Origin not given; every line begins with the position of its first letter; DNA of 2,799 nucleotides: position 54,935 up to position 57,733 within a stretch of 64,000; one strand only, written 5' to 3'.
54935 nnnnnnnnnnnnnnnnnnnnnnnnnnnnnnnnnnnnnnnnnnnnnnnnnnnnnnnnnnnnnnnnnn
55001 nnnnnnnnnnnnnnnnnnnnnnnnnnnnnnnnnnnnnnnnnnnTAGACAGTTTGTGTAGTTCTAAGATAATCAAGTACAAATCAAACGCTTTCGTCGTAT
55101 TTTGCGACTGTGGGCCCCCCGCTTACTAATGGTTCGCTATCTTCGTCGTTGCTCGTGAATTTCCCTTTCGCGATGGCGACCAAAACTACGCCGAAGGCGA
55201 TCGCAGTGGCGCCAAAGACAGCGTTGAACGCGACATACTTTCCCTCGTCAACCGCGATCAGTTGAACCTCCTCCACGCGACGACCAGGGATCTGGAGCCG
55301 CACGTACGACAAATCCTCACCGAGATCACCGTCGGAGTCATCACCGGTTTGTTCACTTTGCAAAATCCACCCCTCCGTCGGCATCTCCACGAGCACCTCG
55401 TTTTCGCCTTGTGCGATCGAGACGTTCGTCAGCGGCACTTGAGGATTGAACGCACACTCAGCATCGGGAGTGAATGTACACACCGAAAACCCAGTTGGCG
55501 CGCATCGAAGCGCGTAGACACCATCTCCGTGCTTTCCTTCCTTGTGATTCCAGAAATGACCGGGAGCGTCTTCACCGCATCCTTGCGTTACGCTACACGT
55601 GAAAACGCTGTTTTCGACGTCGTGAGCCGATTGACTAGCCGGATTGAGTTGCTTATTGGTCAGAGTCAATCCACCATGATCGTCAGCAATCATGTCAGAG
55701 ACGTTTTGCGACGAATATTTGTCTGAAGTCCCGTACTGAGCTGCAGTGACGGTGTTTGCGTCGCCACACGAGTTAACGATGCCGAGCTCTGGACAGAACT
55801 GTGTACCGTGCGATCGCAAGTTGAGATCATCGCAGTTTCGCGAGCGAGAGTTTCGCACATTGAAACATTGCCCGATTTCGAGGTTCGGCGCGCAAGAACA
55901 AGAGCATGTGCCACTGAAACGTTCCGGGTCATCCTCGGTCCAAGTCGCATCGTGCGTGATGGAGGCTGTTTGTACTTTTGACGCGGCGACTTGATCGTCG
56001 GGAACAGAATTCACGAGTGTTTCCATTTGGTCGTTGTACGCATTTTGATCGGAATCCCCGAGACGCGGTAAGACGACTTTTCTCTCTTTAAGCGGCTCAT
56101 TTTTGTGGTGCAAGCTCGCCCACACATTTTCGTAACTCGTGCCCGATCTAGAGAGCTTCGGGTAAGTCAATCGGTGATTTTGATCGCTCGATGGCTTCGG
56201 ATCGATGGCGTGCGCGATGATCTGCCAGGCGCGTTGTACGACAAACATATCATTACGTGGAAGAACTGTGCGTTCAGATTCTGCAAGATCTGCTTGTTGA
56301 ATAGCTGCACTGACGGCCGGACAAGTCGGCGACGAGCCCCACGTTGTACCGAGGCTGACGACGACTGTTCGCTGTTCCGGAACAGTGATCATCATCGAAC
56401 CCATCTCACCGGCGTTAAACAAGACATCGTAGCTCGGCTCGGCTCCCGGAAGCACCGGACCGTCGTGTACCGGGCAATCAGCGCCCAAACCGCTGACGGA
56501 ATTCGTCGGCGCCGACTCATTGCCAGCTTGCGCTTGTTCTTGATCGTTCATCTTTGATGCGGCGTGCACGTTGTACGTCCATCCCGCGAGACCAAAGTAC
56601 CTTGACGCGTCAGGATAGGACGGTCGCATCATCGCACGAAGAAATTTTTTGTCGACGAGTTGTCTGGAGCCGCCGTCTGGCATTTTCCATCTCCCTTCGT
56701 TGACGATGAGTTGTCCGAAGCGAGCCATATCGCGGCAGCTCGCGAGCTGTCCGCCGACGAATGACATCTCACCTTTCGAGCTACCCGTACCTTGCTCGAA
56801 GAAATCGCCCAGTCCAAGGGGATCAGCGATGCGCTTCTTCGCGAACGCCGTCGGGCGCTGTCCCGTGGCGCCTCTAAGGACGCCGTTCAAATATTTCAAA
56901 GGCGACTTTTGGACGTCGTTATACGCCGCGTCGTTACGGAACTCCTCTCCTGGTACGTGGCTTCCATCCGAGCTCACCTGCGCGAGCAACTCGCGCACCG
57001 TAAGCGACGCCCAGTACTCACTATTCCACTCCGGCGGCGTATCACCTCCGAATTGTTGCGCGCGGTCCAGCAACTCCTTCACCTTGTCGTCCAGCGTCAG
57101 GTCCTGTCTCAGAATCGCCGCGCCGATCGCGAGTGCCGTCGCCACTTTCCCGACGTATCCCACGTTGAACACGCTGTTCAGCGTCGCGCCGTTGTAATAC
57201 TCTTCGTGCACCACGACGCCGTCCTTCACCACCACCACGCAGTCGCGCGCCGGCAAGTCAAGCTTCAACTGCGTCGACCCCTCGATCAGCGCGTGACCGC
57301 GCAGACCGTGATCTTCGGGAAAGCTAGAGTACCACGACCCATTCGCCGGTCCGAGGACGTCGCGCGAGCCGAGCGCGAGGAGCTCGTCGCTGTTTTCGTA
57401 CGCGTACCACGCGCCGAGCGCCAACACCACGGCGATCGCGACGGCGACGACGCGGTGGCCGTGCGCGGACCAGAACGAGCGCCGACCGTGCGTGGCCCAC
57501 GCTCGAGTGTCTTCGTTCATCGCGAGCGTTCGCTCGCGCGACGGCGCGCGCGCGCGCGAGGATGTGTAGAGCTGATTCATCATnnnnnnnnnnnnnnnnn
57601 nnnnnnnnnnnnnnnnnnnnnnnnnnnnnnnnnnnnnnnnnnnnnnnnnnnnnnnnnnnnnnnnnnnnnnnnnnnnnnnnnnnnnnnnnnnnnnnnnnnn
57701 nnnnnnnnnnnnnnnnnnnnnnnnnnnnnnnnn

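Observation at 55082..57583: Beta-lactamase-fold membrane protein with the SxxK nucleophile replaced by Tyr, plus a Cys-rich extracellular-type module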

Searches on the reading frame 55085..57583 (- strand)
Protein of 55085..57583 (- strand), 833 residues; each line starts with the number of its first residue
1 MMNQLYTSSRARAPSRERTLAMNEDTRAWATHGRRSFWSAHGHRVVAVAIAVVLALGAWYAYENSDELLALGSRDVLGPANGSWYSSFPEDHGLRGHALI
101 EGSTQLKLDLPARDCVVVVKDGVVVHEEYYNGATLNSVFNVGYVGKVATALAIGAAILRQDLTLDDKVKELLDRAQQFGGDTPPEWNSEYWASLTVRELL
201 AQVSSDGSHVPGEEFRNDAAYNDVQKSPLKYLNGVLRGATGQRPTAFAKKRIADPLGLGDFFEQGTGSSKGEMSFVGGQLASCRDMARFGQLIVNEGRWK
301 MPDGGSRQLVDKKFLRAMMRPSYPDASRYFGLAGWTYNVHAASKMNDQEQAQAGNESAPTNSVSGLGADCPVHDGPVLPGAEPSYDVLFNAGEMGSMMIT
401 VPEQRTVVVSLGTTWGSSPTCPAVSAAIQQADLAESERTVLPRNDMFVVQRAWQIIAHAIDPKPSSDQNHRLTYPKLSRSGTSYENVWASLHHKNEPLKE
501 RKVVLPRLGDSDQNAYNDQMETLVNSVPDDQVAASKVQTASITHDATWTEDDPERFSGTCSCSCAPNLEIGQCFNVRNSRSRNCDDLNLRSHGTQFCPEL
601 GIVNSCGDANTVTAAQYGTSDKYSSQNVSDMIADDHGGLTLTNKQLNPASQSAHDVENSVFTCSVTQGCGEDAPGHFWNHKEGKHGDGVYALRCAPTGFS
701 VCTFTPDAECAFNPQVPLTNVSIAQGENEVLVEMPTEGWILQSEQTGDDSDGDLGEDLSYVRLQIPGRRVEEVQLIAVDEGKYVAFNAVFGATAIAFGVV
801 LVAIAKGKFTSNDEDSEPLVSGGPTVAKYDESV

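Call 3: search_protein_families(library=pfam, proteins=[window:55085-57583:-], max_evalue=1)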
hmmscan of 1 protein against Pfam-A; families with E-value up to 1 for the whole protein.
window:55085-57583:- (833 aa): 2 families
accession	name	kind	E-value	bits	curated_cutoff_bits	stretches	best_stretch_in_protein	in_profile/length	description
PF00144.29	Beta-lactamase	-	7.3e-14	52.1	27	1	116-417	19-313/329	Beta-lactamase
PF09976.15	TPR_21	-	0.2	11.8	25.5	1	35-65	1-31/193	Tetratricopeptide repeat-like domain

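Call 4: search_protein_families(library=ncbifam, proteins=[window:55085-57583:-], max_evalue=1)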
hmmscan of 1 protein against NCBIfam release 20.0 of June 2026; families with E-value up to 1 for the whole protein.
window:55085-57583:- (833 aa): 1 family
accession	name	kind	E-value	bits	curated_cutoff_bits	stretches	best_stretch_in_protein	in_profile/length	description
NF045925.1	3-sucCA_synth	equivalog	3.4e-05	22.5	800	1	87-338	30-281/498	3-succinylated cholic acid synthase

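Call 5: search_solved_structures(query=window:55085-57583:-, max_evalue=1, show_alignments=3)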
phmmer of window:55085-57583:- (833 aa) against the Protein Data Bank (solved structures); distinct sequences matched with E-value up to 1: 4.
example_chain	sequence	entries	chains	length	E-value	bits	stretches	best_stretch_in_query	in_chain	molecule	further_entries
4gb7_A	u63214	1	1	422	1.3e-05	26.6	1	230-300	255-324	6-aminohexanoate-dimer hydrolase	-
8dc1_A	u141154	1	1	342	0.0024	19.2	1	88-339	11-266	Lsa45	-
5tgf_A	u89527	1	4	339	0.0029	18.9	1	115-183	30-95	Uncharacterized protein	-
3abb_A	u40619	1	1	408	0.68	11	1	434-534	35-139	Cytochrome P450 hydroxylase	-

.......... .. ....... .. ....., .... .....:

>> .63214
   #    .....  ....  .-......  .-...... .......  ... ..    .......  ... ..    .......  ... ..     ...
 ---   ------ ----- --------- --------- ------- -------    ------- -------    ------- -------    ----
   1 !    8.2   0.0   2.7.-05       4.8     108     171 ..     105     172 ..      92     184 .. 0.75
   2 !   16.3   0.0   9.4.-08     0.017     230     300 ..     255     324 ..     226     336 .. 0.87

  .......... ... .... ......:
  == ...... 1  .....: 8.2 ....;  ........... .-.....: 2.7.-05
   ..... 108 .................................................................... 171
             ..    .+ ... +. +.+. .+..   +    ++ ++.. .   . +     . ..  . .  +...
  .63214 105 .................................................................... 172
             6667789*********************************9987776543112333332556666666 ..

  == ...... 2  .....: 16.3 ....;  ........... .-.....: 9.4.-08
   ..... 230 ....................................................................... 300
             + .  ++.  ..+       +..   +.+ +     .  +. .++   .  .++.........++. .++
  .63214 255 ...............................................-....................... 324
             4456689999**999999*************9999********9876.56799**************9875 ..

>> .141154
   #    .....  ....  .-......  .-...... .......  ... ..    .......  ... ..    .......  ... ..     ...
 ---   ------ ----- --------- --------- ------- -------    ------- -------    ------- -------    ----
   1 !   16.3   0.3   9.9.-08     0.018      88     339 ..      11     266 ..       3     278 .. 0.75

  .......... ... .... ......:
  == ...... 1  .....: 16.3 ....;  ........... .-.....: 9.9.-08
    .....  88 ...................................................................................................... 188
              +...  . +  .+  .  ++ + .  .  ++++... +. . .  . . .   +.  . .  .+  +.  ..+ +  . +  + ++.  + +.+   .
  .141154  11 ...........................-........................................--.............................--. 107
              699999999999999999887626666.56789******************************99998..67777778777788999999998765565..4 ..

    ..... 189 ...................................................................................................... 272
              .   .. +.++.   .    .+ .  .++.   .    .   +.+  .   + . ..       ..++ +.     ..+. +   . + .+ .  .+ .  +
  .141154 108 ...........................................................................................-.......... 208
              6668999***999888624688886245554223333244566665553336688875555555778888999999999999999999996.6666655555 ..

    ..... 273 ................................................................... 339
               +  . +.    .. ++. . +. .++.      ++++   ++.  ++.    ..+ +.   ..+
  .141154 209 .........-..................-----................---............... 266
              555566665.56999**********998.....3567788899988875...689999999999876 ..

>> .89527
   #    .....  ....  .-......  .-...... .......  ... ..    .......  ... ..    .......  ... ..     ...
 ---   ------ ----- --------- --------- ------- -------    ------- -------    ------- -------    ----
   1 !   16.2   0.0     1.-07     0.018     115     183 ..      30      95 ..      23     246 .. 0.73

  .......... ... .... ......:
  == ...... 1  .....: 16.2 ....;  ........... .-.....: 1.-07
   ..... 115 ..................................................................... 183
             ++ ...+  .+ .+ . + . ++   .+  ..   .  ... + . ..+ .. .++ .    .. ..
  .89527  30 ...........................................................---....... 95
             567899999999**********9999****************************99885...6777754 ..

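Call 6: find_homologous_proteins(query=window:55085-57583:-, max_evalue=0.001)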
Query window:55085-57583:- (833 aa): 11 proteins with E <= 0.001 among 8000 candidates.
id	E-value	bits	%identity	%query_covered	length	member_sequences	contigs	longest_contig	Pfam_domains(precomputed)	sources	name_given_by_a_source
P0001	0.0e+0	1920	100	100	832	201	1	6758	PF00144.30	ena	-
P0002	0.0e+0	1074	58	98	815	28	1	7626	PF00144.30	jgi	-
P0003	0.0e+0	1071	59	96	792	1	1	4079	PF00144.30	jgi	-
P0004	0.0e+0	1070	59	96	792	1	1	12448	PF00144.30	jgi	-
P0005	0.0e+0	1066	59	96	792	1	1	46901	PF00144.30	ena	-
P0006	0.0e+0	1063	58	96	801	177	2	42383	PF00144.30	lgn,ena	-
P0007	0.0e+0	1026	58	97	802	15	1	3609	PF00144.30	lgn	-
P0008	0.0e+0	1020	56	97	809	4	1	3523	PF00144.30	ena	-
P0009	1.3e-273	928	53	96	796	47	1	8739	-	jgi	jgi:CubicO group peptidase (beta-lactamase class C family)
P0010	3.1e-230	785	48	95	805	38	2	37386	PF00144.30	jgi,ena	jgi:CubicO group peptidase (beta-lactamase class C family)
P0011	2.8e-229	781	48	96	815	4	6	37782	PF00144.30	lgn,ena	-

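Call 11: find_encoding_contigs(protein=P0010, flank=6000, max_places=3)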
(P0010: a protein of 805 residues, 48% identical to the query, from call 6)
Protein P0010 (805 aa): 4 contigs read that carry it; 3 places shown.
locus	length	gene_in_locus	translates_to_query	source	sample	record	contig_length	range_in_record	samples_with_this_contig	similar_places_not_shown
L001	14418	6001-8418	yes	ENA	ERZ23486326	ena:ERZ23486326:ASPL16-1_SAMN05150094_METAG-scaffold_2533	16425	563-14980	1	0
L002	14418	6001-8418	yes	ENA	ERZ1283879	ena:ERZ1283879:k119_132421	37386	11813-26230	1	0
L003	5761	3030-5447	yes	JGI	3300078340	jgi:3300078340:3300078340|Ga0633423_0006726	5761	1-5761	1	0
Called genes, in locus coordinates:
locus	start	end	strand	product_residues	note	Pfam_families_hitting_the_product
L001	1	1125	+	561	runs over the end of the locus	?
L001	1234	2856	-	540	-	-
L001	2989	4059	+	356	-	-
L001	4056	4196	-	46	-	-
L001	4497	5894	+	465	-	PF00924:MS_channel_2nd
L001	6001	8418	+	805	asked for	PF00144:Beta-lactamase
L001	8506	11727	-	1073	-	PF07646:Kelch_2 (faint), PF24981:Beta-prop_ATRN-LZTR1, PF13415:Beta-prop_FBX42, PF24681:Kelch_KLHDC2_KLHL20_DRC7, PF13854:Kelch_HCF (weak), PF13415:Beta-prop_FBX42, PF24981:Beta-prop_ATRN-LZTR1, PF01344:Kelch_1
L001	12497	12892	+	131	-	PF00213:OSCP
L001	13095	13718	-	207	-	PF00009:GTP_EFTU (faint), PF00025:Arf, PF00071:Ras, PF01926:MMR_HSR1, PF04670:Gtr1_RagA, PF08477:Roc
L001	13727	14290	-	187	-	-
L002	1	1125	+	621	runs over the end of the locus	PF00069:Pkinase, PF07714:PK_Tyr_Ser-Thr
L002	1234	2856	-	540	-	-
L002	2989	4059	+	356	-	-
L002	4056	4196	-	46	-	-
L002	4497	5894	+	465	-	PF00924:MS_channel_2nd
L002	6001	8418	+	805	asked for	PF00144:Beta-lactamase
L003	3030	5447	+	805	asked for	PF00144:Beta-lactamase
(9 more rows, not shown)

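Call 12: list_cluster_members(proteins=[P0001, P0006, P0009, P0010, P0011, P0002])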
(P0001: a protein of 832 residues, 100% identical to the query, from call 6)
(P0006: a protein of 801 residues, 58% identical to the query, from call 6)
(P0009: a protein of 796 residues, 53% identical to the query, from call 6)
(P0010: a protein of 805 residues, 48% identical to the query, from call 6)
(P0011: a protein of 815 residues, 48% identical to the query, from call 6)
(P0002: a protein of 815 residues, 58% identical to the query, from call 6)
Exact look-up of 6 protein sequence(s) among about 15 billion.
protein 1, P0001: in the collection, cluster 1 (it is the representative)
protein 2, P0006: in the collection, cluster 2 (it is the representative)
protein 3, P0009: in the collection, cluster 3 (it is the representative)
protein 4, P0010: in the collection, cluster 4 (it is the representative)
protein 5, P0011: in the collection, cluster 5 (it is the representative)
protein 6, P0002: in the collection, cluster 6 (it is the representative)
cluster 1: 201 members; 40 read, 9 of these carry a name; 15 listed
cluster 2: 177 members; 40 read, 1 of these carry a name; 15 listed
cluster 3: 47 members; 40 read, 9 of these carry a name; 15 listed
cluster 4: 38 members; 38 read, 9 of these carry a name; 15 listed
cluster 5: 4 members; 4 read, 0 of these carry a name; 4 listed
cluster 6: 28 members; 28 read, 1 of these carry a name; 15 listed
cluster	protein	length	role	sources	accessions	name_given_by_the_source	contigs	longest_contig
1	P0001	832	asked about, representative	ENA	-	-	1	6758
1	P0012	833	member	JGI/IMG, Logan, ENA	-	CubicO group peptidase (beta-lactamase class C family)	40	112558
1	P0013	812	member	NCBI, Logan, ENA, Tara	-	strand:- start:355 stop:2793 length:2439 start_codon:yes stop_codon:yes gene_type:complete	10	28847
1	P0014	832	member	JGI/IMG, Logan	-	CubicO group peptidase (beta-lactamase class C family)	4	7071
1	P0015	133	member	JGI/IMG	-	hypothetical protein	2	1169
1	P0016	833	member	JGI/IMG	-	CubicO group peptidase (beta-lactamase class C family)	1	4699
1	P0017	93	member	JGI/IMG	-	hypothetical protein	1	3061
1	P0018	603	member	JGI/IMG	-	hypothetical protein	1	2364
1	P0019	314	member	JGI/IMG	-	hypothetical protein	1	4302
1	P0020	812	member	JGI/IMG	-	CubicO group peptidase (beta-lactamase class C family)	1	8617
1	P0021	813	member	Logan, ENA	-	-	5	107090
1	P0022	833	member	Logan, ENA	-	-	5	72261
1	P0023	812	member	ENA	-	-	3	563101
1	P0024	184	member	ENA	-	-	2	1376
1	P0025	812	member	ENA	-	-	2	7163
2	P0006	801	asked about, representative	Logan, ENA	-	-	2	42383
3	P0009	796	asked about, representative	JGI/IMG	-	CubicO group peptidase (beta-lactamase class C family)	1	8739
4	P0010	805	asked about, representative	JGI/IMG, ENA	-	CubicO group peptidase (beta-lactamase class C family)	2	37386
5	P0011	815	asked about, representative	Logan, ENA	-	-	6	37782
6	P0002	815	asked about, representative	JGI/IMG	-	-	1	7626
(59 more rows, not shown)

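Call 19: search_protein_representatives(protein=window:55085-57583:-)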
Query: 833 residues. Proteins with E-value up to 0.001 (for the whole library): 833; up to 1e-10: 156; up to 1e-30: 30. The best 150 are listed.
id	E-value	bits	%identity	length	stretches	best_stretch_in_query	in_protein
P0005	0.0e+00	1066.0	60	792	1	22-821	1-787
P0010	9.8e-231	784.5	50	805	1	12-821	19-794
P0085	4.6e-132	458.2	90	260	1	301-529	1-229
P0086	8.2e-59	215.9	39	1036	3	60-338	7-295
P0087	2.6e-53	197.6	55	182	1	22-200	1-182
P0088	1.4e-51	191.9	39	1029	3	72-368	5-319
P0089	7.7e-49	182.9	36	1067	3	72-337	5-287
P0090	8.0e-47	176.2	33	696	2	73-422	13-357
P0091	1.8e-46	175.1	33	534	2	77-430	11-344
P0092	7.8e-45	169.6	45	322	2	184-338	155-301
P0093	8.2e-43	162.9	32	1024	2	33-498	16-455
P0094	2.3e-38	148.2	34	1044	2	76-423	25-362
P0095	9.4e-38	146.2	36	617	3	77-341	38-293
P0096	9.3e-37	142.9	30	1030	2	52-463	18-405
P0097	4.8e-35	137.3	33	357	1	76-423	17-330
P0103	2.5e-33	131.6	34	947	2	82-465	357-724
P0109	3.6e-31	124.4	36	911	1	72-344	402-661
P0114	3.2e-30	121.3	31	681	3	188-482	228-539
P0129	7.5e-25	103.5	26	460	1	67-459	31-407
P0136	1.5e-22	95.9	32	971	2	76-338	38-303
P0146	1.8e-19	85.7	28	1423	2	74-423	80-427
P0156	2.0e-18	82.3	31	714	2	77-423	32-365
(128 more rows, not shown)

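Call 22: predict_structure(alignment_id=A1)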
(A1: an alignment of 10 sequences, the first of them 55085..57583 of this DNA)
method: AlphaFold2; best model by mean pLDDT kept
length: 833 residues; sequences in the alignment: 10
mean_pLDDT: 40.2   pTM: 0.37
mean pLDDT of the five models: 40.2, 37.4, 34.0, 29.4, 28.4
residues with pLDDT >= 90: 0; 70-90: 47; 50-70: 138; < 50: 648
segments of 3 or more residues with pLDDT < 50: 1-53, 55-114, 129-141, 166-183, 185-189, 191-197, 200-207, 209-218, 265-269, 276-280, 331-383, 386-394, 402-404, 412-421, 440-450, 462-798, 800-833
pLDDT, mean of each block of 10 residues (from residue 1): 25 26 32 33 43 47 35 25 27 39 47 50 50 38 63 76 49 45 48 48 47 45 55 68 79 72 50 52 60 67 72 65 51 43 38 35 28 36 48 48 52 44 57 66 44 55 35 25 28 26 29 35 35 34 31 30 31 26 33 28 26 26 30 33 31 35 35 27 28 33 30 24 25 25 26 24 26 26 36 46 38 30 32 28
secondary structure, 60 per line:
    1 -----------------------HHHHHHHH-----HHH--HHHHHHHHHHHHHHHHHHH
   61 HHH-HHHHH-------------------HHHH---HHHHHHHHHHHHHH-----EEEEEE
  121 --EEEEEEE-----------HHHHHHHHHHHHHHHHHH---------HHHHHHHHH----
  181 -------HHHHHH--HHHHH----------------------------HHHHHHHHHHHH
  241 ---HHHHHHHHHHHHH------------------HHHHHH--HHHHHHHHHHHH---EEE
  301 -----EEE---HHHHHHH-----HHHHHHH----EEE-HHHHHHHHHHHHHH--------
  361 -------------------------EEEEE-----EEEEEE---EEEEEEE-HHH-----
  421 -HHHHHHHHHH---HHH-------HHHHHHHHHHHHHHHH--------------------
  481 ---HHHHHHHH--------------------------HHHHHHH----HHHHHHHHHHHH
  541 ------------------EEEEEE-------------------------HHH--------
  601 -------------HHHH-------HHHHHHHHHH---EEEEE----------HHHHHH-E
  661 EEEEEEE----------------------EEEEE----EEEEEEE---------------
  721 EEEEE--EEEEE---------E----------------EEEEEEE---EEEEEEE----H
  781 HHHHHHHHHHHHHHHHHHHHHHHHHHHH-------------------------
elements in order (helices of 4 or more, strands of 3 or more residues): H24-31 H42-63 H65-69 H89-92 H96-109 E115-120 E123-129 H141-158 H168-176 H188-193 H196-200 H229-240 H244-256 H275-280 H283-294 E298-300 E306-308 H312-318 H324-330 E335-337 H339-352 E386-390 E396-401 E405-411 H422-431 H445-460 H484-491 H518-524 H529-540 E559-564 H614-617 H625-634 E638-642 H653-658 E660-667 E690-694 E699-705 E721-725 E728-732 E759-765 E769-775 H780-808
